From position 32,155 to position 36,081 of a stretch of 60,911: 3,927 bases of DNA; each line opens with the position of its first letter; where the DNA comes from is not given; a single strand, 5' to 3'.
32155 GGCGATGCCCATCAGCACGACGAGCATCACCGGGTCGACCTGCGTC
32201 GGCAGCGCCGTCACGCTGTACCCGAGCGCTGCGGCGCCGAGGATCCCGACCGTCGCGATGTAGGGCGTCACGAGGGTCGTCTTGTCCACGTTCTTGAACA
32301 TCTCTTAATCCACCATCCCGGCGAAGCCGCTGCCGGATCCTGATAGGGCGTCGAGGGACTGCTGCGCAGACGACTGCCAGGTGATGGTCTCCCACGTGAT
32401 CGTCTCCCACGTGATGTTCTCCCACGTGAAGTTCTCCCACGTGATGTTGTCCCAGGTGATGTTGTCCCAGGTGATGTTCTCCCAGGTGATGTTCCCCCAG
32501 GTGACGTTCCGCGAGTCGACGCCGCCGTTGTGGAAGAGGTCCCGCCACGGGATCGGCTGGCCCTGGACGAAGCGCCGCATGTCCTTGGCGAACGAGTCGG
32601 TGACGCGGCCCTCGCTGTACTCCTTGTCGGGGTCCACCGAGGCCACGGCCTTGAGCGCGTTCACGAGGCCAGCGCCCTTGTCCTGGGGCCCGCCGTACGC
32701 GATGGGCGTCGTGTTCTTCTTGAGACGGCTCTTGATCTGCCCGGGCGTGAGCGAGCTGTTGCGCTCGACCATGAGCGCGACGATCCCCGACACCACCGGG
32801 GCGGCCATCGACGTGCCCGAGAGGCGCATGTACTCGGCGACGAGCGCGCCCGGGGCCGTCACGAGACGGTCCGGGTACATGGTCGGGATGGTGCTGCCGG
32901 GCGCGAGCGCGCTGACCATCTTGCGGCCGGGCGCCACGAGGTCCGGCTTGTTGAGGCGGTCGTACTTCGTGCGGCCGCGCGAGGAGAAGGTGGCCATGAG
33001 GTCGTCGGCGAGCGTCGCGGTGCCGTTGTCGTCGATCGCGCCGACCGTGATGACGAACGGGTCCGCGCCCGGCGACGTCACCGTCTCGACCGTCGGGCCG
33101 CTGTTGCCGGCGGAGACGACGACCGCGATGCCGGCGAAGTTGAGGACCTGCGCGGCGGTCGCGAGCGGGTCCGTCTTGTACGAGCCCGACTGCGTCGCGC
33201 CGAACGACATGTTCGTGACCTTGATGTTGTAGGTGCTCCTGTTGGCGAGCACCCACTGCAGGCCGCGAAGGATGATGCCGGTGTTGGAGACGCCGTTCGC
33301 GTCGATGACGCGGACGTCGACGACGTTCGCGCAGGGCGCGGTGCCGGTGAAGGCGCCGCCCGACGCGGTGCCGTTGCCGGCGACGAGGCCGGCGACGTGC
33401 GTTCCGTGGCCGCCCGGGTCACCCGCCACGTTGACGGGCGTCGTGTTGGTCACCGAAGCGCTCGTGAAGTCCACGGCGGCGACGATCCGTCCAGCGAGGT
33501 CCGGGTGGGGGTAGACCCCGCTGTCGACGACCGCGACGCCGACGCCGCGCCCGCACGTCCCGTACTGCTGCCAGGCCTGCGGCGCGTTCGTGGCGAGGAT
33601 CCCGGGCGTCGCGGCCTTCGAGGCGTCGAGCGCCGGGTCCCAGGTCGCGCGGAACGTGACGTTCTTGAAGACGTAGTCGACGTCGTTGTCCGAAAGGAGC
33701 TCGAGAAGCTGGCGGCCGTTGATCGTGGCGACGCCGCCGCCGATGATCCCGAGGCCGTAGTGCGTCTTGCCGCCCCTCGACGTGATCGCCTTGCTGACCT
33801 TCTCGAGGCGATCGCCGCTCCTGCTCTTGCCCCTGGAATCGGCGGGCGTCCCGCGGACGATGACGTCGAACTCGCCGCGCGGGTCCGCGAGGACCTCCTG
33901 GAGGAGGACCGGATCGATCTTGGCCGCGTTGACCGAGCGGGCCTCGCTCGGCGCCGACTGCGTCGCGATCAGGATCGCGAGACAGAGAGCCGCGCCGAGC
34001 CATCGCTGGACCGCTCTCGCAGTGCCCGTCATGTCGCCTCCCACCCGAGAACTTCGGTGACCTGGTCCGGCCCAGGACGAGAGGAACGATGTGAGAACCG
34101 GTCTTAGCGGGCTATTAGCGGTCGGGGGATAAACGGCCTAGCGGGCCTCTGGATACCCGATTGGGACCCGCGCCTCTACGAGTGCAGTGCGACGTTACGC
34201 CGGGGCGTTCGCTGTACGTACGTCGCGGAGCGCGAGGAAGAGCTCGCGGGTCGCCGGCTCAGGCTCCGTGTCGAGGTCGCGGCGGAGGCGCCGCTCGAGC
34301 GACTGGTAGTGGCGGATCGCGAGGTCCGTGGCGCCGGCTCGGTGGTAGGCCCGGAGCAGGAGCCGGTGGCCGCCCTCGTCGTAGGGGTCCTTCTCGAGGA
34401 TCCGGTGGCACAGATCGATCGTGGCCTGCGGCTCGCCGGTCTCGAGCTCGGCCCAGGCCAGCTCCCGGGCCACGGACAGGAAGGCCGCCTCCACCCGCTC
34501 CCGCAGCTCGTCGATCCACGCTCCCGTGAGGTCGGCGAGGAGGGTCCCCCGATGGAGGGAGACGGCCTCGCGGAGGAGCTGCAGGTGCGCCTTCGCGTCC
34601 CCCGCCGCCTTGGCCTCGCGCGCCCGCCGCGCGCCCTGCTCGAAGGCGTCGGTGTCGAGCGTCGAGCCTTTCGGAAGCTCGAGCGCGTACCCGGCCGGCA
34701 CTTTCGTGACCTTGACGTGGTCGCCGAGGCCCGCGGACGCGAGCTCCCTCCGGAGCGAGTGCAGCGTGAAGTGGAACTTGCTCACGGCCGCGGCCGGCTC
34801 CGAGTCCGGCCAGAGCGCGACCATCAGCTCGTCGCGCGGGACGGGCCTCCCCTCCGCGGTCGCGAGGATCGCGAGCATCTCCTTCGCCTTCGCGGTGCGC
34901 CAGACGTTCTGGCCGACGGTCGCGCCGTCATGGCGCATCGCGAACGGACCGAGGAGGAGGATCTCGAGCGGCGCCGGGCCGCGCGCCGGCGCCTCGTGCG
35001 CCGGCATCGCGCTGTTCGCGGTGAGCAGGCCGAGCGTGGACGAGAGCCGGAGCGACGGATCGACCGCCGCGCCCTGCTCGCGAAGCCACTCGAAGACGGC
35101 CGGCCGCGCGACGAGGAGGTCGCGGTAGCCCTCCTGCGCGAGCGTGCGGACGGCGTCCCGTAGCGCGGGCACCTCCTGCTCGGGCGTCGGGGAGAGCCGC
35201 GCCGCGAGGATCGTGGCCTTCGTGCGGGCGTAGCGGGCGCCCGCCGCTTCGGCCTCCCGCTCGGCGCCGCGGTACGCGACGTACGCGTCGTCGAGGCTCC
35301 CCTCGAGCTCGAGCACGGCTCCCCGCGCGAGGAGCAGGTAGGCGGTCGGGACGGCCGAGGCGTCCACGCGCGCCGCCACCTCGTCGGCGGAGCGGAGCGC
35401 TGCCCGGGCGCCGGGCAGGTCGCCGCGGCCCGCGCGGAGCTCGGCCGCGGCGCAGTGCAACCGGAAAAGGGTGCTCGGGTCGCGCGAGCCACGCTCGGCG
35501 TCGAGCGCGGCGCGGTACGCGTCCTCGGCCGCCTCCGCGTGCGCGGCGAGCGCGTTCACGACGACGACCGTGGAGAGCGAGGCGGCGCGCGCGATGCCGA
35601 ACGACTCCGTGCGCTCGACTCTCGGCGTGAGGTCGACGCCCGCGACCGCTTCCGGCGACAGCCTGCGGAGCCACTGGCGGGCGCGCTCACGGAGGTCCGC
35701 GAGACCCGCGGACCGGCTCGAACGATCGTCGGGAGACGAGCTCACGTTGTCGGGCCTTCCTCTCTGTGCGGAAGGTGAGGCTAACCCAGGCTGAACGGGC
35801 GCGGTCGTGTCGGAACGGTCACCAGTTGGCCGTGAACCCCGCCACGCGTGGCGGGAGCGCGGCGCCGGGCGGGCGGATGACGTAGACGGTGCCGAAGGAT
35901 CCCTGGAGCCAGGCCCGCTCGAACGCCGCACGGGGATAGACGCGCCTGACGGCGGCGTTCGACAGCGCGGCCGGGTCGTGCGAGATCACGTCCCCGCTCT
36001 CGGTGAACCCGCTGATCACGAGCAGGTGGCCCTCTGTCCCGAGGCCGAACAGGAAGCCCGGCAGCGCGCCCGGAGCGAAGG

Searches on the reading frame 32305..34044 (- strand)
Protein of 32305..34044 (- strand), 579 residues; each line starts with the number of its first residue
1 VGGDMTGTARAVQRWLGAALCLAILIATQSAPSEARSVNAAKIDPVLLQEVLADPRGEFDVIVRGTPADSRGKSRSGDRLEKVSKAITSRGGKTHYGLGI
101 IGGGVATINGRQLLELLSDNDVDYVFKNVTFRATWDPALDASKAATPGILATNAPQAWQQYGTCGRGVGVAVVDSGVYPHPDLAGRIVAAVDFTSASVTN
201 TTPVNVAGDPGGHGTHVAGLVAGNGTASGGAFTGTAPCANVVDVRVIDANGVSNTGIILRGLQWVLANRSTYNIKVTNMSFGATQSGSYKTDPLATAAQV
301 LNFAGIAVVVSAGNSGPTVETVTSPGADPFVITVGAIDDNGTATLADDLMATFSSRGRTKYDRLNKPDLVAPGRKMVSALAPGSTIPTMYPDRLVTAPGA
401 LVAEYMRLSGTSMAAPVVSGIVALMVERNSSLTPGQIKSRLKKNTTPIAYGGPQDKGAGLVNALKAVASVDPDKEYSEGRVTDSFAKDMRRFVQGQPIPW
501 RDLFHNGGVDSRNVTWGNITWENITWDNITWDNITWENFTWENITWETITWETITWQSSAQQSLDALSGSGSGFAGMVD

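Call 3: search_protein_families(library=pfam, proteins=[window:32305-34044:-], max_evalue=0.01)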
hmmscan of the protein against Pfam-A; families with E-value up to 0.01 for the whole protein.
window:32305-34044:- (579 aa): 1 family
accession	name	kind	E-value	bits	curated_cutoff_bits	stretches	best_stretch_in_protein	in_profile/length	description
PF00082.27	Peptidase_S8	-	4.6e-49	167.7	21.8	1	165-447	1-275/288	Subtilase family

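Call 4: search_protein_families(library=ncbifam, proteins=[window:32305-34044:-], max_evalue=0.01)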
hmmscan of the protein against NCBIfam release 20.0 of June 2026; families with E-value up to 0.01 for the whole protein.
window:32305-34044:- (579 aa): 8 families
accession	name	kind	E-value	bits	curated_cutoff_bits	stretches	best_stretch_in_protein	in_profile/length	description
TIGR03921.1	T7SS_mycosin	equivalog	2.5e-41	142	278.75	1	154-477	3-296/353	type VII secretion-associated serine protease mycosin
NF033595.1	denti_PrtP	equivalog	1.1e-17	64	300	1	277-482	342-523/606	dentilisin complex serine proteinase subunit PrtP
NF049966.1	QH_SP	equivalog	2.7e-14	53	165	1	170-319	2-129/219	subtilisin-like serine protease QhpE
NF040809.1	germ_prot_CspBA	exception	5.1e-11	41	1250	2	319-427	393-474/1099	bifunctional germination protease/germinant receptor pseudoprotease CspBA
NF042956.1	IteS_antiphage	equivalog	2e-09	36.3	900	1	170-425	259-508/747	S8 family anti-phage peptidase IteS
TIGR03895.1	protease_PatA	subfamily_domain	6.4e-08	31.8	421.05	1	213-344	1-126/606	PatA/PatG family cyanobactin maturation protease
NF040808.2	CspC_non_triad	exception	4.6e-06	25.4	675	0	319-381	418-473/556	bile acid germinant receptor pseudoprotease CspC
NF040553.1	SGO_0316_fam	subfamily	7.5e-05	20.6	1400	1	209-315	356-464/1486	SGO_0316/SGO_0317 family LPXTG-anchored serine peptidase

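Call 6: find_related_loci(query=window:32305-34044:-, collection=genome_contigs, flank=10000)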
Query window:32305-34044:- (579 aa) in genome_contigs; peptide patterns used: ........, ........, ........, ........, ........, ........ (x = any residue, [..] = any of these).
122 stretches matched a pattern; 5 encode a relative of the query (tblastn E <= 1e-3); 5 distinct loci.
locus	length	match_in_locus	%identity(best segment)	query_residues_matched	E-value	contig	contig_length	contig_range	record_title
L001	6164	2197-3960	69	1-579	0e+0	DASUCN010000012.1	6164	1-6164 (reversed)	MAG TPA_asm: Gaiellaceae bacterium isolate SMAG_U1297 k141_1620562, whole genome shotgun sequence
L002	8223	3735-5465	70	2-579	0e+0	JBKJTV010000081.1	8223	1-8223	MAG: Candidatus Limnocylindria bacterium isolate ant_bin.637 S1Ck117_5774069_flag_1_multi_13.0000_len_8223, whole genome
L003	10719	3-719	64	325-563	5e-100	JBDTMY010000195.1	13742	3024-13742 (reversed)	MAG: Chloroflexota bacterium isolate cluster3_bin.137 NODE_18266_length_13742_cov_12.075327, whole genome shotgun sequen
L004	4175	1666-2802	65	10-570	4e-65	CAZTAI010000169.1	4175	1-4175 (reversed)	MAG TPA_asm: uncultured Chloroflexota bacterium isolate SRP136066_co1_191 genome assembly, contig: NODE_40534_length_417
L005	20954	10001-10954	40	165-467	2e-56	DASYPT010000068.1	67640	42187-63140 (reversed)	MAG TPA_asm: Pyrinomonadaceae bacterium isolate SMAG_U4465 k141_1853966, whole genome shotgun sequence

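Call 33: find_homologous_proteins(query=window:32305-34044:-, max_evalue=1e-40)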
Query window:32305-34044:- (579 aa): 4333 proteins with E <= 1e-40 among 8000 candidates; the best 120 are listed.
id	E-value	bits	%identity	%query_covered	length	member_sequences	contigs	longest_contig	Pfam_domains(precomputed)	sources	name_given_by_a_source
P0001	0.0e+0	1282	100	99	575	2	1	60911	PF00082.28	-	-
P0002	3.4e-274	929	73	95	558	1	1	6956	PF00082.28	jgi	-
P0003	8.4e-274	928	70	98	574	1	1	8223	PF00082.28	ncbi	-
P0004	1.1e-273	927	70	99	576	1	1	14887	PF00082.28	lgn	-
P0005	4.7e-273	925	73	95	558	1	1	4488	PF00082.28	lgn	-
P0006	8.8e-273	924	73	95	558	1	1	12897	PF00082.28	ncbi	-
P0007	3.9e-271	919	72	96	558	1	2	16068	PF00082.28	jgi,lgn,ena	-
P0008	8.9e-270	914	71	98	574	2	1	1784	PF00082.28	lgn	-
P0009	5.8e-269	912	70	98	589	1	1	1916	PF00082.28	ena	-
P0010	3.6e-267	906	68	98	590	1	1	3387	PF00082.28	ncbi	-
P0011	2.7e-263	893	69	98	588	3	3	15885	PF00082.28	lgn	-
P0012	1.1e-262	891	70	98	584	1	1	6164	PF00082.28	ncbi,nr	ncbi:MAG TPA: S8 family peptidase [Gaiellaceae bacterium]|nr:S8 family peptidase [Gaiellaceae bacter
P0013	3.5e-261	886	69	97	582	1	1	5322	PF00082.28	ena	-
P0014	1.5e-257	874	69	95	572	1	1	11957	PF00082.28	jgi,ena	-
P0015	3.3e-255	866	70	95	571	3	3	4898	PF00082.28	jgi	jgi:serine protease AprX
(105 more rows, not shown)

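Call 47: predict_structure(alignment_id=A2)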
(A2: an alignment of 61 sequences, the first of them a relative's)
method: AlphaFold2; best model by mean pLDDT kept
length: 575 residues; sequences in the alignment: 61
mean_pLDDT: 58.7   pTM: 0.59
mean pLDDT of the five models: 58.7, 45.1, 44.7, 42.2, 42.0
residues with pLDDT >= 90: 33; 70-90: 184; 50-70: 116; < 50: 242
segments of 3 or more residues with pLDDT < 50: 24-32, 68-73, 131-147, 172-174, 196-218, 278-286, 308-409, 443-455, 472-485, 534-575
pLDDT, mean of each block of 10 residues (from residue 1): 69 68 45 70 86 91 57 70 92 83 93 88 73 44 45 76 81 52 73 51 39 44 52 77 71 84 86 63 54 70 61 28 27 31 29 29 27 32 37 38 36 73 82 69 42 51 73 40 51 73 80 77 64 46 30 38 43 40
secondary structure, 60 per line:
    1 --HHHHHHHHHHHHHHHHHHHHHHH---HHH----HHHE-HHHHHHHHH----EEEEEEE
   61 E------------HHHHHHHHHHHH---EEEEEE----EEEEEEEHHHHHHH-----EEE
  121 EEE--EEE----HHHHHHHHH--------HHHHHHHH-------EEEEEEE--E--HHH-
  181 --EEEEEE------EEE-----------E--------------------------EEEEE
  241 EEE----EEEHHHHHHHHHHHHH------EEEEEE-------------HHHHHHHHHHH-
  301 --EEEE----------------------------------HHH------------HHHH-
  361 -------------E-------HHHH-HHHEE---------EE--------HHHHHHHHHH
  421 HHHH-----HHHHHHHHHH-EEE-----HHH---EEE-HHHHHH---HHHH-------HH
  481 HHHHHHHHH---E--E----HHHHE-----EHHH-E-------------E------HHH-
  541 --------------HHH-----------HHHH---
elements in order: H3-25 H41-49 E54-61 H74-85 E89-94 E99-105 H106-112 E118-123 E126-128 H133-141 H150-157 E165-171 E183-188 E195-197 E236-243 E248-250 H251-263 E270-275 H289-299 E303-306 H356-359 H382-385 H411-424 H430-439 E441-443 E455-457 H459-464 H468-471 H479-489 H501-504 H569-572

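Call 62: search_solved_structures(query=window:32305-34044:-, max_evalue=1e-10)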
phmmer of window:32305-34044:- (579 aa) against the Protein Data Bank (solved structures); distinct sequences matched with E-value up to 1e-10: 95 (the best 60 are shown).
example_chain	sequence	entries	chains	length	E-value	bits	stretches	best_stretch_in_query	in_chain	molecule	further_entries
3afg_A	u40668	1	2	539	1.9e-48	168.6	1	148-568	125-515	Subtilisin-like serine protease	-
9ues_B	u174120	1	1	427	2.1e-47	165.2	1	149-568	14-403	Subtilisin-like serine protease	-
8jmw_A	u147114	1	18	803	2.8e-26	95.4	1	83-382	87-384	S8 family serine peptidase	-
1wmd_A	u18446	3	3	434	3e-26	95.3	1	154-466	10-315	protease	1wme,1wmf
5fax_A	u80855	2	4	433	5.4e-25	91.2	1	154-465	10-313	Subtilase SubHal from Bacillus halmapalus | Enzyme subtilase SubHal from Bacillus halmapalus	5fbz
1aqn_A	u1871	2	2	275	1e-24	90.3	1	148-341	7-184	SUBTILISIN 8324 | SUBTILISIN BPN'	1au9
1ak9_A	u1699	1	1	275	1.2e-24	90.1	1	148-341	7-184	SUBTILISIN 8321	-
1a2q_A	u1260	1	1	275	2.1e-24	89.2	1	148-341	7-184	SUBTILISIN BPN'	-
3whi_A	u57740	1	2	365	1.9e-23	86.1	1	82-464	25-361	Subtilisin E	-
6f9m_A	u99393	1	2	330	4.1e-22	81.7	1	146-340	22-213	Serine protease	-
1suc_A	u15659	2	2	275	6e-22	81.1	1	148-341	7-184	SUBTILISIN BPN' CRB-S3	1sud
1sbi_A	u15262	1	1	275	6.4e-22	81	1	148-341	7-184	SUBTILISIN 8397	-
5ffn_A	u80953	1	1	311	6.7e-22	81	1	163-445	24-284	Enzyme subtilase SubTY from Bacillus sp. TY145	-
1lw6_E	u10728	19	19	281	7.4e-22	80.8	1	148-341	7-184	SUBTILISIN BPN' | Subtilisin BPN' precursor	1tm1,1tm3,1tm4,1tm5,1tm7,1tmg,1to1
1sbh_A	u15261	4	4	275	7.8e-22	80.7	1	148-341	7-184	SUBTILISIN 8397+1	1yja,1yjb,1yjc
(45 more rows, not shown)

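Call 64: search_solved_structures(query=window:32305-34044:-, max_evalue=1e-40, show_alignments=2)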
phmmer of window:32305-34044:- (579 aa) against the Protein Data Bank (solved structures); distinct sequences matched with E-value up to 1e-40: 2.
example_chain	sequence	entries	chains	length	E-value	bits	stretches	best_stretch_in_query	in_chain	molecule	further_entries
3afg_A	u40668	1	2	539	1.9e-48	168.6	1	148-568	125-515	Subtilisin-like serine protease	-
9ues_B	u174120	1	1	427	2.1e-47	165.2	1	149-568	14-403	Subtilisin-like serine protease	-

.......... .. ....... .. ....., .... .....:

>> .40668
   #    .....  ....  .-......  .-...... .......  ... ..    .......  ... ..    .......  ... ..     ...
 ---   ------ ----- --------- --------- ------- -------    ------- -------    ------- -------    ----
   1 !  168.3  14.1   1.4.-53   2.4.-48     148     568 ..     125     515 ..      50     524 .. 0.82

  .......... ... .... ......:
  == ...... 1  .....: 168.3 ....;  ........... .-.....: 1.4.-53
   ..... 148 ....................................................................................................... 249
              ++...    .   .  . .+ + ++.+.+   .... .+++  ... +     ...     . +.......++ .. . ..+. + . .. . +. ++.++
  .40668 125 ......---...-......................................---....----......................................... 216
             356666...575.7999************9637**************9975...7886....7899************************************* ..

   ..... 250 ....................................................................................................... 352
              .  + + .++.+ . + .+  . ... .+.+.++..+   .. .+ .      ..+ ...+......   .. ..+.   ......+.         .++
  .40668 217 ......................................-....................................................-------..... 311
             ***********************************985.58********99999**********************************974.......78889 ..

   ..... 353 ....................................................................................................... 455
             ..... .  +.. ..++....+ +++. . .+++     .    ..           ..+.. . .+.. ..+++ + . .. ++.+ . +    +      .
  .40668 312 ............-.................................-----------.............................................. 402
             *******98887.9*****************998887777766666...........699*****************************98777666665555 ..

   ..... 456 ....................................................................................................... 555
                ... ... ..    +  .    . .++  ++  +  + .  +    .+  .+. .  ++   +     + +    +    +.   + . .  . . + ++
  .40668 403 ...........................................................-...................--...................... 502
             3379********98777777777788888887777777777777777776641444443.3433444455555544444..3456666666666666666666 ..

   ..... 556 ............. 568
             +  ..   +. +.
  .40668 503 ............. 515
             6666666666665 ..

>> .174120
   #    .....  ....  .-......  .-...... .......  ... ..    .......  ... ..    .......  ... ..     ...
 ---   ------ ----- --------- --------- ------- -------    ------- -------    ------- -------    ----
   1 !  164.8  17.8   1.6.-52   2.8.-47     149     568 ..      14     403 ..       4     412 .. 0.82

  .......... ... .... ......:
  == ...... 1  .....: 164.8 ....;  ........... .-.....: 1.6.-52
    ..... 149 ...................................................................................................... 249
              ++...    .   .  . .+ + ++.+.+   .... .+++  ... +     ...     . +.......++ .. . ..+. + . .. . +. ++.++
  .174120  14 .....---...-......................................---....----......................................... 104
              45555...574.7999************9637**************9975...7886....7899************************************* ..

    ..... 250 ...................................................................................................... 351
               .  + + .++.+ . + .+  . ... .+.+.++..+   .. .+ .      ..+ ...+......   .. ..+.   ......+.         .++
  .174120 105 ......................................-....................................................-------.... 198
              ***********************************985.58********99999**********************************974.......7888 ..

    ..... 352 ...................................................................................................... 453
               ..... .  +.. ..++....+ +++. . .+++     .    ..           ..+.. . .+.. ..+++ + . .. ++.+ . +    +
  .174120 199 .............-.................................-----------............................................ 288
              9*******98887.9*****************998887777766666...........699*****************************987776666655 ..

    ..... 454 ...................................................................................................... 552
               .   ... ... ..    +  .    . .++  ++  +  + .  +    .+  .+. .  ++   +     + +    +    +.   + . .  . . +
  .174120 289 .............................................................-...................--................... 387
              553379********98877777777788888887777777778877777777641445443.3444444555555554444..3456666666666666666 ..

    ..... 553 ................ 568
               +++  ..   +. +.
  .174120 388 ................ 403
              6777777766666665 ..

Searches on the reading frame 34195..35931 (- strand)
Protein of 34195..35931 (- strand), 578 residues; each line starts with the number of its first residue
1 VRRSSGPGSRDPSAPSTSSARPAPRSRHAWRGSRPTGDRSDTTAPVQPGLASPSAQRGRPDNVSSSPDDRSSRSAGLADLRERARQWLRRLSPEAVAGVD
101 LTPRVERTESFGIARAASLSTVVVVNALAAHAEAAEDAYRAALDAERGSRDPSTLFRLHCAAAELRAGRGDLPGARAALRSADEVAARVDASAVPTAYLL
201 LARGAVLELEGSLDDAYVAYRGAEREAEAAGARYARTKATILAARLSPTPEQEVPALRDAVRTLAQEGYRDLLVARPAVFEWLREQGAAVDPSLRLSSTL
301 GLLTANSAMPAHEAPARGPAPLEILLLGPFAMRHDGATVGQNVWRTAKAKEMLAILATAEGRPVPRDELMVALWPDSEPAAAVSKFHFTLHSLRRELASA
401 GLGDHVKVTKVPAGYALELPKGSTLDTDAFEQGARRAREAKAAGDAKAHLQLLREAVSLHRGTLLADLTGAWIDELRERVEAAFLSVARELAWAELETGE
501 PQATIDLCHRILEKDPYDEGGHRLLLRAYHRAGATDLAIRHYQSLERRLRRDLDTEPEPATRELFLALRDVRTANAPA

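Call 3: search_protein_families(library=pfam, proteins=[window:34195-35931:-], max_evalue=0.01)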
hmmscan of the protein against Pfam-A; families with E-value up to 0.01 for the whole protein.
window:34195-35931:- (578 aa): 3 families
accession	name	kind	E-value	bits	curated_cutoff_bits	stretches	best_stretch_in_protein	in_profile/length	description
PF03704.23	BTAD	-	1.4e-27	97.3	22.1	1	425-568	1-145/146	Bacterial transcriptional activator domain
PF00486.34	Trans_reg_C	-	2.1e-05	25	26.2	1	340-416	1-76/77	Transcriptional regulatory protein, C terminal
PF09797.15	NatB_MDM20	-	0.00097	18.7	27.6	1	505-546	210-251/379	N-acetyltransferase B complex (NatB) non catalytic subunit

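Call 4: search_protein_families(library=ncbifam, proteins=[window:34195-35931:-], max_evalue=0.01)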
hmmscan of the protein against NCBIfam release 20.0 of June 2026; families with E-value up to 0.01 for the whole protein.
window:34195-35931:- (578 aa): 3 families
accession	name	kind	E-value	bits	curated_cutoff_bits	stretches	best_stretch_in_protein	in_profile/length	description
NF053617.1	SARPRegAfsRStmc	equivalog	4.4e-13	48.1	1430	1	317-564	24-261/986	SARP-family global regulator AfsR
NF041231.1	BagI_FevR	exception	7.2e-12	45.2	500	1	349-558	15-222/315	AfsR/SARP family transcriptional regulator BagI/FevR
NF052415.1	T3SS_chap_SctY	equivalog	0.0039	17.7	70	1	479-543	34-101/106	type III secretion apparatus assembly chaperone SctY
